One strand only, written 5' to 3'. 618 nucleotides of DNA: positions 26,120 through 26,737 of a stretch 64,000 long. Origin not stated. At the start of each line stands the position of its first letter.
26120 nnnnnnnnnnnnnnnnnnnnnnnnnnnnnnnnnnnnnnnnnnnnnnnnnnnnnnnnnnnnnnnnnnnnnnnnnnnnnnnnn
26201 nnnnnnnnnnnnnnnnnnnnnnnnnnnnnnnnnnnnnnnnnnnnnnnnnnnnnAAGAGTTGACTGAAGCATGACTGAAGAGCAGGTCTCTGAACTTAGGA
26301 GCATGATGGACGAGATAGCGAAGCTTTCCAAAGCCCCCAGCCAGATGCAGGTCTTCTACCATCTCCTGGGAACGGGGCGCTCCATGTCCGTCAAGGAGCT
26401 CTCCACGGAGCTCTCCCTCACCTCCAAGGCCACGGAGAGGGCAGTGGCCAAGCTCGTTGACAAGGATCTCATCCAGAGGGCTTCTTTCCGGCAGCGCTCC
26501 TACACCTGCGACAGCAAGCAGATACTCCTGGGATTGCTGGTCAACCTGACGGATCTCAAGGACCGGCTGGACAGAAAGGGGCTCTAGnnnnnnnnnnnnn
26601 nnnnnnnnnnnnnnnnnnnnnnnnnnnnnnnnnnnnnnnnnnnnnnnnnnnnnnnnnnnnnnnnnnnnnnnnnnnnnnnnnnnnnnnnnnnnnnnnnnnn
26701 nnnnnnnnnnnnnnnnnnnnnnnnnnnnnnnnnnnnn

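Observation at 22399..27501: Locus-level hypothesis: a NurA-HerA plus seven-wHTH module as one undescribed system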

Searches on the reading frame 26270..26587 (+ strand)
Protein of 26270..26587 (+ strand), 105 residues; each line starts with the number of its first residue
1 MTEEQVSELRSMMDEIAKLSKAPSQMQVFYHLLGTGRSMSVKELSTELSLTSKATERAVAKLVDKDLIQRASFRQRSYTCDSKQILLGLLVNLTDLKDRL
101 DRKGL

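Call 3: search_protein_families(library=pfam, proteins=[window:26270-26587:+], max_evalue=0.1)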
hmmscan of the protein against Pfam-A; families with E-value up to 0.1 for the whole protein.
window:26270-26587:+ (105 aa): 11 families
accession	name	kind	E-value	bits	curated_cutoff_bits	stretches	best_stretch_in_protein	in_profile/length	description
PF12802.13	MarR_2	-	3.3e-06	27.6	27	1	23-71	5-53/61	MarR family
PF01047.28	MarR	-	0.00022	21.5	24.6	1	33-70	12-49/59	MarR family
PF25213.1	HVO_A0261_N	-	0.0011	19.2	35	1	14-71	2-57/86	HVO_A0261 N-terminal domain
PF13412.12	HTH_24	-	0.0013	18.7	21.9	1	35-69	15-48/48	Winged helix-turn-helix DNA-binding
PF01978.25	TrmB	-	0.0049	17.1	25.6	1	25-79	10-63/68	Sugar-specific transcriptional regulator TrmB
PF04882.17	Peroxin-3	-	0.042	13.4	27.6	1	3-60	345-402/458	Peroxin-3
PF13463.12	HTH_27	-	0.051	14.3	22.2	1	23-71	3-51/68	Winged helix DNA-binding domain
PF08280.17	HTH_Mga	-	0.054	13.9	23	0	32-54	14-35/59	M protein trans-acting positive regulator (MGA) HTH domain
PF21476.4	PF0610-like_N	-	0.058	14.1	33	0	32-59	9-31/50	PF0610-like, N-terminal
PF08100.18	Dimerisation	-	0.061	13.6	25.6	1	22-78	24-81/93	O-methyltransferase dimerisation domain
PF06148.17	COG2_N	-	0.086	13.4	24.3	0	36-67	23-54/75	COG2 N-terminal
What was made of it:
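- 26270..26587 (+): w5: wHTH protein, 105 aa, with N- and C-terminal helical extensions. Its stop abuts the x155 stop. MarR_2 at 27.6 bits against a cutoff of 27 (call 3).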

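Call 5: search_protein_families(library=ncbifam, proteins=[window:26270-26587:+], max_evalue=0.1)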
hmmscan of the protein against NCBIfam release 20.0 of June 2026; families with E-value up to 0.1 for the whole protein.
window:26270-26587:+ (105 aa): 6 families
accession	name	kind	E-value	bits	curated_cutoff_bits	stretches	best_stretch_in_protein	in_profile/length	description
NF040939.2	trans_reg_lrs14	equivalog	1.5e-06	28.2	90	1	17-73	17-71/103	Lrs14 family HTH-type transcriptional regulator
NF053606.1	Sta1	subfamily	1.3e-05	25.2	80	1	24-72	21-68/100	Sta1 family transcriptional regulator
TIGR01884.1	cas_HTH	subfamily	0.00044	19.7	60.2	1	16-79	135-197/202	CRISPR-associated CARF protein Csa3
NF041016.1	trans_reg_ArnR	equivalog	0.0018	17.7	400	1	9-71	8-69/269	HTH-type transcriptional activator ArnR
NF033788.1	HTH_metalloreg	subfamily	0.002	17.9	55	1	15-71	3-58/77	metalloregulator ArsR/SmtB family transcription factor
NF045593.1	bilirub_TF_BilQ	equivalog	0.0062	16.2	125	1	29-72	33-78/135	bilirubin utilization transcriptional regulator BilQ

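Call 6: search_protein_families(library=padloc, proteins=[window:26270-26587:+], max_evalue=0.1)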
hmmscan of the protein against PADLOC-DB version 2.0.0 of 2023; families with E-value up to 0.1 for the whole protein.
window:26270-26587:+ (105 aa): 8 families
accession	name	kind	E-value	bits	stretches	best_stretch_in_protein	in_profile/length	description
PDLC01434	CasR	-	0.00012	20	1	16-81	123-183/191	"CAS-I,CAS-II,CAS-III,CAS-IV,CAS-V,CAS-VI; associated_signaling"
PDLC01438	Csa3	-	0.00051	18.2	1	9-85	134-206/305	"CAS-I,CAS-II,CAS-III,CAS-IV,CAS-V,CAS-VI; associated_signaling"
PDLC01268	CasR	-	0.0006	17.8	1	10-78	113-174/179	"CAS-I,CAS-II,CAS-III,CAS-IV,CAS-V,CAS-VI; associated_signaling"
PDLC01879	CARF3--CARF_TM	-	0.0013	16.5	1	20-80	153-209/222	-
PDLC03963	SoFic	-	0.0016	15.9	1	6-79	271-350/361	-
PDLC04370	PDC-M05A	-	0.0039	15.1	1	16-77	8-70/194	-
PDLC04368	PDC-M05A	-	0.0073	14.1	1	23-85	13-77/201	-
PDLC01857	CARF3--CARF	-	0.016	12.9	1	25-84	133-189/201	-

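Call 84: search_protein_families(library=phrogs, proteins=[window:26270-26587:+], max_evalue=0.001)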
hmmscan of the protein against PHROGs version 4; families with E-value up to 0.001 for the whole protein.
window:26270-26587:+ (105 aa): 1 family
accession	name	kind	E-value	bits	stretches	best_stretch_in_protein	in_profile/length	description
phrog_5978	-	unknown function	4.2e-05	23.8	1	10-80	285-353/364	-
